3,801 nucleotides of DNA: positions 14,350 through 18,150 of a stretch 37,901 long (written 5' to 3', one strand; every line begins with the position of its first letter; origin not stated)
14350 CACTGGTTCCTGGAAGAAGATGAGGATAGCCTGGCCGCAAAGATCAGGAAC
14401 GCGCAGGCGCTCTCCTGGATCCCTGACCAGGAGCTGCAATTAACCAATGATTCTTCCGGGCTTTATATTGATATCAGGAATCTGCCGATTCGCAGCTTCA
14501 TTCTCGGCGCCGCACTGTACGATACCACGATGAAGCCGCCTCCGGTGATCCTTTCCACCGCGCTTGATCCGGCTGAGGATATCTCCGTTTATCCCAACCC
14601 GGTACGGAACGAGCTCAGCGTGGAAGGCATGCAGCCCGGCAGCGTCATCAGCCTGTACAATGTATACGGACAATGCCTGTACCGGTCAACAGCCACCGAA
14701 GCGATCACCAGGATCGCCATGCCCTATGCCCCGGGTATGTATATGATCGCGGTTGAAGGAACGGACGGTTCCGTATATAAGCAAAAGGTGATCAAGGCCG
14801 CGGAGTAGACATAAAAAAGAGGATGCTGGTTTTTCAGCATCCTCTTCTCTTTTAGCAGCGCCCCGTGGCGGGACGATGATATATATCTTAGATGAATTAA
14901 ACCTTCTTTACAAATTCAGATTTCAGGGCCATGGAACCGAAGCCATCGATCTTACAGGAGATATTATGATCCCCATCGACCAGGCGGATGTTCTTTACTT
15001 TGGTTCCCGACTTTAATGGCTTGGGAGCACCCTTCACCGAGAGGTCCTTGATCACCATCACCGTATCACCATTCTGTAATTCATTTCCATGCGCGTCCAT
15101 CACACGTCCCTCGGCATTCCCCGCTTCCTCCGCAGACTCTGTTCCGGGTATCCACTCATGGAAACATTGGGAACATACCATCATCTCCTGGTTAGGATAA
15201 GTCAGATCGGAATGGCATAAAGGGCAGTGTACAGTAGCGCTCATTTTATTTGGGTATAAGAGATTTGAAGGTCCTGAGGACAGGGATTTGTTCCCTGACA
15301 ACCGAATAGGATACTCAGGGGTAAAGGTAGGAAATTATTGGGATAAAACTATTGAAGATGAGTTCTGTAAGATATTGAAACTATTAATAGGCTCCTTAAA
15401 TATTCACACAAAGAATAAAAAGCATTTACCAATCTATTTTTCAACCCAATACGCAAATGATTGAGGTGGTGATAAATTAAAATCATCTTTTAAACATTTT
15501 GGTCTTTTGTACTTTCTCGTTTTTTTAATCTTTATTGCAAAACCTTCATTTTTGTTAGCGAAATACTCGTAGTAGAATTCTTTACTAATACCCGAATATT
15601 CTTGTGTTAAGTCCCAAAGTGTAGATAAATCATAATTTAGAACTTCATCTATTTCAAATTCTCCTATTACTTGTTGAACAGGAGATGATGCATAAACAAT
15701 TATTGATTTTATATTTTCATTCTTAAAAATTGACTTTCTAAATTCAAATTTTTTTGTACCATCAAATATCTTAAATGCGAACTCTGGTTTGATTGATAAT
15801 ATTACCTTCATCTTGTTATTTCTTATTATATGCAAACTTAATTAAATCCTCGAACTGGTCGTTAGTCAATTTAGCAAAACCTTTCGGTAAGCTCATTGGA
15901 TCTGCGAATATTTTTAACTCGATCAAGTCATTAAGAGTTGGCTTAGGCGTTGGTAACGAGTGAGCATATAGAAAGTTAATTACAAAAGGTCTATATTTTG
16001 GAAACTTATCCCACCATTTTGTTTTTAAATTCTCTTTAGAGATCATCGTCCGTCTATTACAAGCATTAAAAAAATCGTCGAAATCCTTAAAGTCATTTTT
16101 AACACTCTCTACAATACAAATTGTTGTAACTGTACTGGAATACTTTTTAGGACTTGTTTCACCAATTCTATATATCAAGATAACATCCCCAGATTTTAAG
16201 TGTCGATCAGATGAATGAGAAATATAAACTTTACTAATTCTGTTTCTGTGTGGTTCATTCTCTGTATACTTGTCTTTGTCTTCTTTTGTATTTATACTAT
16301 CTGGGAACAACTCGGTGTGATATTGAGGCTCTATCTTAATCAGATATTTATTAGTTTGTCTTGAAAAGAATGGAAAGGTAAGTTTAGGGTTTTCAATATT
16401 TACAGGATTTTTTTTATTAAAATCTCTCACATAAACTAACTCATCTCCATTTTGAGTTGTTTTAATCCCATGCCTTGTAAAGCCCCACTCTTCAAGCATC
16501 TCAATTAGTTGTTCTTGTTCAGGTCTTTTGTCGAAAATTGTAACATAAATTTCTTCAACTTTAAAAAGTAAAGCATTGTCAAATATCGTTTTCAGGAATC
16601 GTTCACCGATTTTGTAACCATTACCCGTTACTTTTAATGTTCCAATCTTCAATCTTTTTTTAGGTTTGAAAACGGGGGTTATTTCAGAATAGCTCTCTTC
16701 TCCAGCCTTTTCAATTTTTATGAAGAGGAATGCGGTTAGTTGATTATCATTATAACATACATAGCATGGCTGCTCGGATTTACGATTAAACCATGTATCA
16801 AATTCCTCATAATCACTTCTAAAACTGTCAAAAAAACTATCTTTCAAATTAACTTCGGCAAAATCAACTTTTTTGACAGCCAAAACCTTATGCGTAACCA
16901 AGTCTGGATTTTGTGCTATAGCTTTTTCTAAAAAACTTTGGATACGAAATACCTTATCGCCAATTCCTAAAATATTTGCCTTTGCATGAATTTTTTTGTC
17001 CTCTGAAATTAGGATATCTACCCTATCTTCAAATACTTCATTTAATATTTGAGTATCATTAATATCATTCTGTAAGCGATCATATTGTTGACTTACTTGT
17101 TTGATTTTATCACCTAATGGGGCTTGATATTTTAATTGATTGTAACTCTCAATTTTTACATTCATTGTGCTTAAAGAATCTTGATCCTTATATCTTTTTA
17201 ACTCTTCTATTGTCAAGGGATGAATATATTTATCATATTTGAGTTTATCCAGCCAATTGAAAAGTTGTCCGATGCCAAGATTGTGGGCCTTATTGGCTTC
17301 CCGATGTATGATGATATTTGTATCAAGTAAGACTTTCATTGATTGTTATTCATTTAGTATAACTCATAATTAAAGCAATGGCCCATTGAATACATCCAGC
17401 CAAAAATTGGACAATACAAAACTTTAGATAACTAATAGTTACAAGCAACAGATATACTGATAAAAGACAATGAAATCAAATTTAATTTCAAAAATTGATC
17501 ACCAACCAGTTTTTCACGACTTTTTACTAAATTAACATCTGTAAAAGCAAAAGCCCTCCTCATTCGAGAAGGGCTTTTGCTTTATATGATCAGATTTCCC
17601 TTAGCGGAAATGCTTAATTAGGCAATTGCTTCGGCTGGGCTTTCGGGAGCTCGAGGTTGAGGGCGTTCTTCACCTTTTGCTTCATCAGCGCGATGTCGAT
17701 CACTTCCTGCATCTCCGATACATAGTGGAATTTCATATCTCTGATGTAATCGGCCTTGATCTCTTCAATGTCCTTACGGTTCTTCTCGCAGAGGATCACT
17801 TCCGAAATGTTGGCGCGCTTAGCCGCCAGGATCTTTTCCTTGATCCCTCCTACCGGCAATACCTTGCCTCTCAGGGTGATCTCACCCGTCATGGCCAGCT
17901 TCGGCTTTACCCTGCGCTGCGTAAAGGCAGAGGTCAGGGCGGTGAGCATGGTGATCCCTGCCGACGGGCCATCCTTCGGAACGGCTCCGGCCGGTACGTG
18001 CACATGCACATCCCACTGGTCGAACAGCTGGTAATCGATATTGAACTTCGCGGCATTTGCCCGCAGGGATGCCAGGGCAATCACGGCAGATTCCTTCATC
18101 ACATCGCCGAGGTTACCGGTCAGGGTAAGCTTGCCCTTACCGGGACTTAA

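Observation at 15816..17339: Unusual 507-aa PIN-GNAT-PUA-like fusion protein in a second AT-rich island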

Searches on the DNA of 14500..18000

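Call 101: search_rna_families(source=window, start=14500, end=18000, threshold=evalue, max_evalue=0.1)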
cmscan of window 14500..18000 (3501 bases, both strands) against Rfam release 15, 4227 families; matches with E-value up to 0.1: 1.
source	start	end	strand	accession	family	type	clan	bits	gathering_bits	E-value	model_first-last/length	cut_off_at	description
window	14809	15152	-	RF00018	CsrB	Gene; sRNA;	CL00106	19.5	71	0.014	1-356/356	no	CsrB/RsmB RNA family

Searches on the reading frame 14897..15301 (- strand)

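Call 3: search_protein_families(library=pfam, proteins=[window:14897-15301:-], max_evalue=1)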
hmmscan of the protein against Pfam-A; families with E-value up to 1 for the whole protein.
window:14897-15301:- (134 aa): 11 families
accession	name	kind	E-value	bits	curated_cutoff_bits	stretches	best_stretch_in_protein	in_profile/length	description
PF03831.20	YjdM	-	2.1e-32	111.2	23.2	1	67-134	1-69/69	PhnA domain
PF08274.17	Zn_Ribbon_YjdM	-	2.5e-09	37.4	30.8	1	25-50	4-29/30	PhnA Zinc-Ribbon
PF23145.1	Zf_2nd_IFT121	-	0.00075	19.6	25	1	16-33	27-44/45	IFT121, second zinc finger domain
PF22191.2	IBR_1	-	0.0091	16.3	27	1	23-50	3-31/47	IBR domain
PF18912.6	DZR_2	-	0.014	15.6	27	1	13-52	3-33/56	Double zinc ribbon domain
PF23475.1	zf-Tbcl_FmdE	-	0.086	12.8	23.2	1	19-46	3-28/35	FmdE treble clef zinc finger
PF03966.22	Trm112p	-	0.087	13.2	22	1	23-46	7-31/40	Trm112p-like protein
PF03811.18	Zn_ribbon_InsA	-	0.17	12.1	26.1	1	21-35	3-17/35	InsA N-terminal domain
PF23291.1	KOW4_SPT5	-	0.23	11.8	27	1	68-85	2-19/55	Transcription elongation factor SPT5, fourth KOW domain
PF21302.3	Zn_ribbon_RlmA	-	0.49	10.9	27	1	25-45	2-21/44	RlmA, N-terminal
PF23451.1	Zn_ribbon_PaaD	-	0.56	10.3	27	0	20-35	11-26/53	PaaD zinc beta ribbon domain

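Call 4: search_protein_families(library=ncbifam, proteins=[window:14897-15301:-], max_evalue=1)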
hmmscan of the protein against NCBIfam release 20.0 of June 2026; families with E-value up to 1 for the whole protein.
window:14897-15301:- (134 aa): 2 families
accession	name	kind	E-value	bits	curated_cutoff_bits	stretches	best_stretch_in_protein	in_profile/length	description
TIGR00686.1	phnA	hypoth_equivalog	1.7e-36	124.7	80.2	1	25-133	4-108/109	zinc ribbon domain-containing protein YjdM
NF049953.1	ribbon_DG_selen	exception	0.0023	17.9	130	1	24-91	6-69/172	zinc ribbon-containing (seleno)protein DG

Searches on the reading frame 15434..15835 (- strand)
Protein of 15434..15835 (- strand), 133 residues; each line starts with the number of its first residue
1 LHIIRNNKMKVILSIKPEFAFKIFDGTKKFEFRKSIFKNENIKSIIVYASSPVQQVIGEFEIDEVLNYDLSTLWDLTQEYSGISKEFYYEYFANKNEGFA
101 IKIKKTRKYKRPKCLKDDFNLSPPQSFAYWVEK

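Call 3: search_protein_families(library=pfam, proteins=[window:15434-15835:-], max_evalue=1)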
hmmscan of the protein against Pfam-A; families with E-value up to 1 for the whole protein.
window:15434-15835:- (133 aa): 3 families
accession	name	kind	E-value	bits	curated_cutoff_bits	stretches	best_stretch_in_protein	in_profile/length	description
PF04266.20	ASCH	-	4.3e-05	24.6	21.2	1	13-105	1-101/103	ASCH domain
PF23187.1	UBX7_N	-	0.039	14.5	27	1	20-59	56-95/110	UBX7 N-terminal domain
PF22964.2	ZER1-like_2nd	-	0.076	12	27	1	53-88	131-166/356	Protein zer-1 homolog-like, C-terminal domain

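Call 4: search_protein_families(library=ncbifam, proteins=[window:15434-15835:-], max_evalue=1)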
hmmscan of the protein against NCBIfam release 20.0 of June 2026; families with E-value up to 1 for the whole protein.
window:15434-15835:- (133 aa): 2 families
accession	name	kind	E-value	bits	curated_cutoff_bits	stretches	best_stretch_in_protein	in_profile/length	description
NF008917.0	PRK12279.1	equivalog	9.9e-16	57.9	526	1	10-129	190-309/311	50S ribosomal protein L22/unknown domain fusion protein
TIGR04274.1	hypoxanDNAglyco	equivalog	0.043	14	80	1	6-56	89-140/150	DNA-deoxyinosine glycosylase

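Call 5: search_protein_families(library=padloc, proteins=[window:15434-15835:-], max_evalue=1)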
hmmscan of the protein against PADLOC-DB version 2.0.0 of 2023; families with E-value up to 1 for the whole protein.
window:15434-15835:- (133 aa): 3 families
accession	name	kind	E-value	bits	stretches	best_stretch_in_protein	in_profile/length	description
PDLC04425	PDC-M11B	-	8.4e-52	173.2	1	9-131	1-123/132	-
PDLC04424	PDC-M11B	-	1.5e-39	133.2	1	6-130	5-129/142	-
PDLC04423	PDC-M11B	-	1.6e-18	65.2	1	13-129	1-117/164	-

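Call 86: search_solved_structures(query=A5, max_evalue=1, show_alignments=2)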
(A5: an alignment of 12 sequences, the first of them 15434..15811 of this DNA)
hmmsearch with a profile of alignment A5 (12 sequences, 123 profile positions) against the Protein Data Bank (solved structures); distinct sequences matched with E-value up to 1: 4.
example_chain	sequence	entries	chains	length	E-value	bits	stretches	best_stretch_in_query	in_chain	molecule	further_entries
5gus_A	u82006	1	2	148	3e-18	69.6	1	3-121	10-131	Helix-turn-helix domain-containing protein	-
5guq_A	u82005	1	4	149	3.1e-18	69.6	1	3-121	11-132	Helix-turn-helix domain-containing protein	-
5y6c_A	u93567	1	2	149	1.2e-17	67.7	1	3-121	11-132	Helix-turn-helix domain-containing protein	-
5y6b_A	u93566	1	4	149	1.7e-17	67.2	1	3-121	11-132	Helix-turn-helix domain-containing protein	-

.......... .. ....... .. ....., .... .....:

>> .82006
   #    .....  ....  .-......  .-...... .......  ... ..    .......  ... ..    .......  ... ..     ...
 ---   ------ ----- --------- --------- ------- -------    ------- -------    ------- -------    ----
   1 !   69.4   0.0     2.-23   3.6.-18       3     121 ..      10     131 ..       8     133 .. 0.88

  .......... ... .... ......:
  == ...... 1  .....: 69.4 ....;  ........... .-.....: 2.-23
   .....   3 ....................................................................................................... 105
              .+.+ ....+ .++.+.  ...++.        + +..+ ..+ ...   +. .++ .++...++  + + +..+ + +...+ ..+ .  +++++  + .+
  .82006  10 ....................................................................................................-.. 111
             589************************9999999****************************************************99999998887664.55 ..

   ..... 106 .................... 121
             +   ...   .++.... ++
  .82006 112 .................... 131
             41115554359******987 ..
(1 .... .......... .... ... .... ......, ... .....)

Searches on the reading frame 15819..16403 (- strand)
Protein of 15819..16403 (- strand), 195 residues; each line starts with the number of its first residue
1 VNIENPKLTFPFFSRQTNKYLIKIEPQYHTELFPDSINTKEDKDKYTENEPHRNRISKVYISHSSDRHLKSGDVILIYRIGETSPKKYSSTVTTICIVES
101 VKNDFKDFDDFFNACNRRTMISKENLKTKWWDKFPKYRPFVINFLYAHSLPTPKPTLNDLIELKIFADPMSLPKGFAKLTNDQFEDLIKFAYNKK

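Call 47: search_solved_structures(query=A4, max_evalue=10, show_alignments=3)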
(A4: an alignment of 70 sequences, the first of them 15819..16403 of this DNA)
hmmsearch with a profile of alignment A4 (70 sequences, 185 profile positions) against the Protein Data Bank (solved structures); distinct sequences matched with E-value up to 10: 1.
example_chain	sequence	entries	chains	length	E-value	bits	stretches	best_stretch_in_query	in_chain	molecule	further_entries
2kku_A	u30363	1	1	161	0.024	17.6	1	63-130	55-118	Uncharacterized protein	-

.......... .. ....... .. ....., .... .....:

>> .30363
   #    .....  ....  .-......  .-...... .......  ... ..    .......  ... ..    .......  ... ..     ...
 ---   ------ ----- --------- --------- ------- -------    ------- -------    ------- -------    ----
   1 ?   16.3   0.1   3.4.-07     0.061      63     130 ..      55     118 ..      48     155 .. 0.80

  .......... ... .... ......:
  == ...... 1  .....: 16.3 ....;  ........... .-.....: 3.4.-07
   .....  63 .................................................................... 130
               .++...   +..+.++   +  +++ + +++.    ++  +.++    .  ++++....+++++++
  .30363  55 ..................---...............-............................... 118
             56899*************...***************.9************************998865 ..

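Call 51: predict_structure(alignment_id=A4)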
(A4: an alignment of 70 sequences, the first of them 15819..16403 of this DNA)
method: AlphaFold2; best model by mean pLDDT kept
length: 195 residues; sequences in the alignment: 70
mean_pLDDT: 93.9   pTM: 0.89
mean pLDDT of the five models: 93.9, 92.8, 92.6, 92.1, 91.9
residues with pLDDT >= 90: 163; 70-90: 31; 50-70: 1; < 50: 0
segments of 3 or more residues with pLDDT < 50: none
pLDDT, mean of each block of 10 residues (from residue 1): 95 96 95 94 90 93 94 98 95 98 95 90 92 85 97 97 95 91 97 85
secondary structure, 60 per line:
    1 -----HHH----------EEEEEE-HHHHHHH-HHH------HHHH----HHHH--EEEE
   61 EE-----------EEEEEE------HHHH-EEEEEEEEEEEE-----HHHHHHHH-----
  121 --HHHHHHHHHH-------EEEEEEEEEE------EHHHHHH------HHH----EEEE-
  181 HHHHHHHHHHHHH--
elements in order: E19-24 H26-32 H43-46 H51-54 E57-62 E74-79 H86-89 E91-102 H108-115 H123-132 E140-149 H157-162 E176-179 H181-193

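Call 57: fold_search(model_id=the predicted structure, library=pdb)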
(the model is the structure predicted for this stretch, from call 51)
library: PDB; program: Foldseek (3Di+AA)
matches with E <= 10: 167; with E <= 0.001: 7
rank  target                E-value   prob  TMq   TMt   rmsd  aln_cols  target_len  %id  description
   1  5y6c_A                7.4e-07  1.00  0.55  0.73   3.7       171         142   16  Crystal structure of ZmASCH S128A mutant protein from Zymomonas mobilis (released 2018-07-18)
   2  5y6b_D                1.1e-06  1.00  0.55  0.74   3.7       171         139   15  Crystal structure of ZmASCH Y47F mutant protein from Zymomonas mobilis (released 2018-07-18)
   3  5y6b_B                1.1e-06  1.00  0.55  0.73   3.7       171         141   15  Crystal structure of ZmASCH Y47F mutant protein from Zymomonas mobilis (released 2018-07-18)
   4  5guq_C                1.4e-06  1.00  0.54  0.68   3.9       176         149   16  Crystal structure of ASCH from Zymomonas mobilis (released 2017-08-30)
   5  5y6b_A                1.5e-06  1.00  0.55  0.71   3.7       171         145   15  Crystal structure of ZmASCH Y47F mutant protein from Zymomonas mobilis (released 2018-07-18)
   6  5gus_A                2.3e-06  1.00  0.56  0.73   4.5       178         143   16  Crystal structure of ASCH domain from Zymomonas mobilis (released 2017-08-30)
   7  5gus_B                5.5e-06  1.00  0.53  0.69   3.9       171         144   15  Crystal structure of ASCH domain from Zymomonas mobilis (released 2017-08-30)
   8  2p5d                  1.1e-02  1.00  0.51  0.65   5.0       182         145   12  Crystal structure of MJECL36 from Methanocaldococcus jannaschii DSM 2661 (released 2007-09-18)
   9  2z0t_B                1.8e-02  0.98  0.31  0.51   4.7       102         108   13  Crystal structure of hypothetical protein PH0355 (released 2007-11-13)
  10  9kyf_A                2.6e-02  0.99  0.34  0.60   3.6        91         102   18  Crystal structure of E.coli ac4C amidohydrolase YqfB (released 2025-08-20)
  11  6n0s                  3.6e-02  0.75  0.41  0.43   7.0       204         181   11  N-terminal domain of Staphylothermus marinus McrB (released 2019-11-13)
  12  9kyf_B                4.3e-02  0.98  0.33  0.59   3.8        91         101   18  Crystal structure of E.coli ac4C amidohydrolase YqfB (released 2025-08-20)
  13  9kyh_B                5.2e-02  0.97  0.39  0.68   4.8       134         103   13  Crystal structure of E.coli ac4C amidohydrolase YqfB in complex with ac4C (released 2025-08-20)
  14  1s04_MODEL_1_A        1.1e-01  0.87  0.30  0.48   4.7       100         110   14  Solution NMR Structure of Protein PF0455 from Pyrococcus furiosus. Northeast Structural Genomics Consortium Ta (released 2005-01-04)
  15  4rdo_C                1.2e-01  0.75  0.42  0.53   7.0       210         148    8  Structure of YTH-YTHDF2 in the free state (released 2014-12-24)
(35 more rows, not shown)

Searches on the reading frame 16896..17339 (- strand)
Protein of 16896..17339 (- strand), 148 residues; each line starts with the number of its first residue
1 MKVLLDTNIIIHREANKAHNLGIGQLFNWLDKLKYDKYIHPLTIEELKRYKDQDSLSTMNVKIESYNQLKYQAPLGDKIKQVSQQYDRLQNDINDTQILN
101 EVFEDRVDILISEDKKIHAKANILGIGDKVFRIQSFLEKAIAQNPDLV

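Call 85: search_solved_structures(query=A6, max_evalue=10, show_alignments=2)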
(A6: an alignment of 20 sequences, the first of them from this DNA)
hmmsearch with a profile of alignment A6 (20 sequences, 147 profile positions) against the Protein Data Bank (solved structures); distinct sequences matched with E-value up to 10: 9.
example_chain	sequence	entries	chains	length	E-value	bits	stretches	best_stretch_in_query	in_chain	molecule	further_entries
9esh_y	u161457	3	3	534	0.057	16.9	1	31-111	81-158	Uncharacterized protein C20H4.06c | Uncharacterized protein C20H4.06c (GPATCH1)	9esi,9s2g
1o4w_A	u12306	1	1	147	0.061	16.8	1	107-125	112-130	PIN (PilT N-terminus) domain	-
9if7_LD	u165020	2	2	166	0.56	13.6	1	7-75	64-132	PRKR-interacting protein 1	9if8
7dn2_a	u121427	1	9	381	0.77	13.2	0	59-112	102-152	Major structural protein ORF14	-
5jpq_d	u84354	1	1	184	0.95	12.9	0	89-123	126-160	Utp24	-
6rxt_UX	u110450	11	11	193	1.1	12.7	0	89-123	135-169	Utp24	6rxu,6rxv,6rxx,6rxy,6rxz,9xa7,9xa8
5oql_P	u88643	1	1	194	1.1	12.7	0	89-123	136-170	Utp24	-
8wmm_G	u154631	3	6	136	2.4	11.6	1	2-113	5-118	PcrIIC1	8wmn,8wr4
8tvl_A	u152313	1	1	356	3.5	11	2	12-54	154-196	Plasminogen-binding group A streptococcal M-like protein PAM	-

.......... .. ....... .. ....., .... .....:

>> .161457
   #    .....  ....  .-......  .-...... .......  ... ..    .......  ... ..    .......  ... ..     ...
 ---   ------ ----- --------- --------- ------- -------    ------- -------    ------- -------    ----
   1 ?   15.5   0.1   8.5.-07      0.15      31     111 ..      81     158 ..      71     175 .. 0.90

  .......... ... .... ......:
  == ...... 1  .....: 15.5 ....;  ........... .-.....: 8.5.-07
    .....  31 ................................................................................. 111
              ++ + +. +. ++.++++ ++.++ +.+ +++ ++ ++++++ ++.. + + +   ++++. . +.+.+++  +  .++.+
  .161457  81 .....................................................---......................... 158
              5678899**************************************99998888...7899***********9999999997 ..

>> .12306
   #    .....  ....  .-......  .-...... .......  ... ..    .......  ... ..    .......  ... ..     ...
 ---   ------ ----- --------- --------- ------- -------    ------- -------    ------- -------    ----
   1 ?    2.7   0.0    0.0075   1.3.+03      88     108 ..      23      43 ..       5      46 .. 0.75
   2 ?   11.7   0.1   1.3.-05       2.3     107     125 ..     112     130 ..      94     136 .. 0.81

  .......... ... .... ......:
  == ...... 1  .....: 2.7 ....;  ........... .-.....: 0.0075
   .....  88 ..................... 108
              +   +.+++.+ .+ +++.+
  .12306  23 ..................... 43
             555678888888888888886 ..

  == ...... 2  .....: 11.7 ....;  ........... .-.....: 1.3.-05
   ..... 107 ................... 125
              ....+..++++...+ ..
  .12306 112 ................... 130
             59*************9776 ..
